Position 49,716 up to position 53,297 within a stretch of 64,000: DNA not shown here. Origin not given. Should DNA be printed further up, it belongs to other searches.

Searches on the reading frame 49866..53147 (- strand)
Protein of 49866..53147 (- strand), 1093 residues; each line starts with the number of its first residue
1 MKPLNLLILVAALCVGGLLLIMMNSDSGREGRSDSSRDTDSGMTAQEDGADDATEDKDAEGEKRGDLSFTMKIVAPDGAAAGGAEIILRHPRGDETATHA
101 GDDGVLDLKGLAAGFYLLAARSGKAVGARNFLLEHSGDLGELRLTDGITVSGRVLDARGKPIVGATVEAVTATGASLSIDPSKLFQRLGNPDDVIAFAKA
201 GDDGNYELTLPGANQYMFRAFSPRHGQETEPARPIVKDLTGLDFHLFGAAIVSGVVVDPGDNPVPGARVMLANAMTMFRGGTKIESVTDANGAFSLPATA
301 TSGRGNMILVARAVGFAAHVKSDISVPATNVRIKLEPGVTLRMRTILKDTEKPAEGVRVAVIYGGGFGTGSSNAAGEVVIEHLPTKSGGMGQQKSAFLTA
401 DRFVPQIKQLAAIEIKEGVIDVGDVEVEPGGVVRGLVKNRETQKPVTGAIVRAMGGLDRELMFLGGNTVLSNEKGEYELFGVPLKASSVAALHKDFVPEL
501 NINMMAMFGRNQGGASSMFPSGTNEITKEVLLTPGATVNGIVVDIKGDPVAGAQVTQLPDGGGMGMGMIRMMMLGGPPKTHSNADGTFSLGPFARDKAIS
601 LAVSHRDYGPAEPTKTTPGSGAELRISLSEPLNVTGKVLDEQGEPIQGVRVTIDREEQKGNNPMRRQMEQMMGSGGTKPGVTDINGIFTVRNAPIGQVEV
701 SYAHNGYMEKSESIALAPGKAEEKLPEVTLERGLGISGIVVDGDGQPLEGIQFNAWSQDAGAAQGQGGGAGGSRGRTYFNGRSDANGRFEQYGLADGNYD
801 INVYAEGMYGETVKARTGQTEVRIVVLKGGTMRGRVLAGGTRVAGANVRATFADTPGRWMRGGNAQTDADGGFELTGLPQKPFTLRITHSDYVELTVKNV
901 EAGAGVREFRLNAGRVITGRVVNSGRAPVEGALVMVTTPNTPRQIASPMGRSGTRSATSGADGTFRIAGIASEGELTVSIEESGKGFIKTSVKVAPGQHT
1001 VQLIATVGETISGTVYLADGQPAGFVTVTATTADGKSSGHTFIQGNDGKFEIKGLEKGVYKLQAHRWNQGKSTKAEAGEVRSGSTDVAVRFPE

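Call 34: search_protein_families(library=pfam, proteins=[window:49866-53147:-], max_evalue=0.00001)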
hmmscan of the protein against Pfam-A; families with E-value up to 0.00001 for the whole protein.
window:49866-53147:- (1093 aa): 9 families
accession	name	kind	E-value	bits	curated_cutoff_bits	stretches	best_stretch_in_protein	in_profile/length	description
PF13620.12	CarboxypepD_reg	-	3.6e-75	248.8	32.3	5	252-330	2-73/82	Carboxypeptidase regulatory-like domain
PF13715.12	CarbopepD_reg_2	-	2.7e-28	98.3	32.2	0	252-334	1-75/88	CarboxypepD_reg-like domain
PF10670.15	DUF4198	-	1.1e-20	75.1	34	0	145-220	144-205/209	Domain of unknown function (DUF4198)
PF00775.27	Dioxygenase_C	-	1.6e-10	41.2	27.3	0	630-692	28-90/182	Dioxygenase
PF02369.22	Big_1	-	2.8e-10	40.6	34.9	0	251-301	20-69/93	Bacterial Ig-like domain (group 1)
PF17802.7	SpaA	-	5.9e-08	33.2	23.1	0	1031-1063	24-57/91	Prealbumin-like fold domain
PF15976.11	CooC_C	-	1.6e-07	31.7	29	0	618-651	3-36/93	CS1-pili formation C-terminal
PF20598.4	DUF6795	-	5.3e-07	30.3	27.4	0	252-308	1-55/103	Domain of unknown function (DUF6795)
PF07210.18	DUF1416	-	1.5e-06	28.5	23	0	423-483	12-65/97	Protein of unknown function (DUF1416)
